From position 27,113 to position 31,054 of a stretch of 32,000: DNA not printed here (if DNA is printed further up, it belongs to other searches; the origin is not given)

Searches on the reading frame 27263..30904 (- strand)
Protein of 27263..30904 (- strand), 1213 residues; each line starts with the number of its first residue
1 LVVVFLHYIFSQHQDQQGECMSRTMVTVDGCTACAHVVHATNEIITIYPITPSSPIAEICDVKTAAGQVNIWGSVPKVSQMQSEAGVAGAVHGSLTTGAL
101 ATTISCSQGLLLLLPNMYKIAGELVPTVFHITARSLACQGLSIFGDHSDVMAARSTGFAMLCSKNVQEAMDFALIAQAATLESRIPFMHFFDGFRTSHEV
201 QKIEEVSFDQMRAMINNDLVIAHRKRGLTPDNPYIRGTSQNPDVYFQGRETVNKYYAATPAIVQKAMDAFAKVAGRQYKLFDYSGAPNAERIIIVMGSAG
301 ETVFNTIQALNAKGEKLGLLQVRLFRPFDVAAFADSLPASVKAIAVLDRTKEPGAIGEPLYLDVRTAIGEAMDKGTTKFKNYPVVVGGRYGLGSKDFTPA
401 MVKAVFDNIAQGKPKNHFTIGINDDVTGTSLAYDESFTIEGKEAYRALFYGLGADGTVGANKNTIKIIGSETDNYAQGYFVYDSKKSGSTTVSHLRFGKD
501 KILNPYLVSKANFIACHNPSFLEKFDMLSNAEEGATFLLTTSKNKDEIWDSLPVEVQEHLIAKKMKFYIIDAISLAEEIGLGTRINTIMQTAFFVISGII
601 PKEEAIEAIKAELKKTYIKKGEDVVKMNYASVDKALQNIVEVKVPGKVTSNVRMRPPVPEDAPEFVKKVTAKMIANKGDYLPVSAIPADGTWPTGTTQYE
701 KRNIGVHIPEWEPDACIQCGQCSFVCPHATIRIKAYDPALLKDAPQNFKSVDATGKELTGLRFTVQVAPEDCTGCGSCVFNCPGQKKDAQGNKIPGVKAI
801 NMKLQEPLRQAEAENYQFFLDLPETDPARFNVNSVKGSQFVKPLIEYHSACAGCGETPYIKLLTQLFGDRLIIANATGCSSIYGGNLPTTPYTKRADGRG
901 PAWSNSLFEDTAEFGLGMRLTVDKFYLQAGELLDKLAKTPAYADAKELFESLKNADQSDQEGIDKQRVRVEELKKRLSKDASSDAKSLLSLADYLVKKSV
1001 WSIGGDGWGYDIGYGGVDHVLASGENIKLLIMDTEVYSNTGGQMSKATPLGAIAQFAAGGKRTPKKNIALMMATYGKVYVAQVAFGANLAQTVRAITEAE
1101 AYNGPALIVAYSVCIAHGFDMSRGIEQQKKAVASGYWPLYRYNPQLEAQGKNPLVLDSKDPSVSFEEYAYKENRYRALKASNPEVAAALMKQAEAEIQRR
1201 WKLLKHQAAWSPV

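Call 20: search_protein_families(library=pfam, proteins=[window:27263-30904:-], max_evalue=0.001)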
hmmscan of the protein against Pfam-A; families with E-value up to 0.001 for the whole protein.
window:27263-30904:- (1213 aa): 14 families
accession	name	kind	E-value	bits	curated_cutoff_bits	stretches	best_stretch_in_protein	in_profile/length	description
PF01855.24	POR_N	-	1.7e-75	254.1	27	1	38-267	3-230/231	Pyruvate flavodoxin/ferredoxin oxidoreductase, thiamine diP-bdg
PF01558.24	POR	-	4.7e-30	105.4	27.4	1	453-636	1-172/173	Pyruvate ferredoxin/flavodoxin oxidoreductase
PF10371.14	EKR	-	9.6e-27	93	27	1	654-704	4-54/55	Domain of unknown function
PF17147.9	PFOR_II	-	4.7e-12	46.6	27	1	289-388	1-94/102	Pyruvate:ferredoxin oxidoreductase core domain II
PF12838.12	Fer4_7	-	7.2e-09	36.4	27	1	716-783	2-49/52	4Fe-4S dicluster domain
PF13237.11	Fer4_10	-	4.2e-08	33.4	25.5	1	712-783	5-53/53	4Fe-4S dicluster domain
PF02775.26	TPP_enzyme_C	-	1e-07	32.3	21.9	1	997-1109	46-150/151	Thiamine pyrophosphate enzyme, C-terminal TPP binding domain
PF13187.11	Fer4_9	-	4.1e-07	30.4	27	1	715-784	1-49/52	4Fe-4S dicluster domain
PF12837.12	Fer4_6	-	1.8e-06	28.1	25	1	708-729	1-22/24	4Fe-4S binding domain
PF12797.12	Fer4_2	-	2.2e-06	27.7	24.5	1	709-727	3-21/22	4Fe-4S binding domain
PF00037.32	Fer4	-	4.3e-06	26.8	21.1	1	710-731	2-23/24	4Fe-4S binding domain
PF13183.11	Fer4_8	-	9.4e-06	26.5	27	1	714-783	3-65/68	4Fe-4S dicluster domain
PF13484.11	Fer4_16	-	0.00012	23.3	30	1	716-783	2-64/66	4Fe-4S double cluster binding domain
PF14697.11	Fer4_21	-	0.00081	19.9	35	0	714-731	6-26/59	4Fe-4S dicluster domain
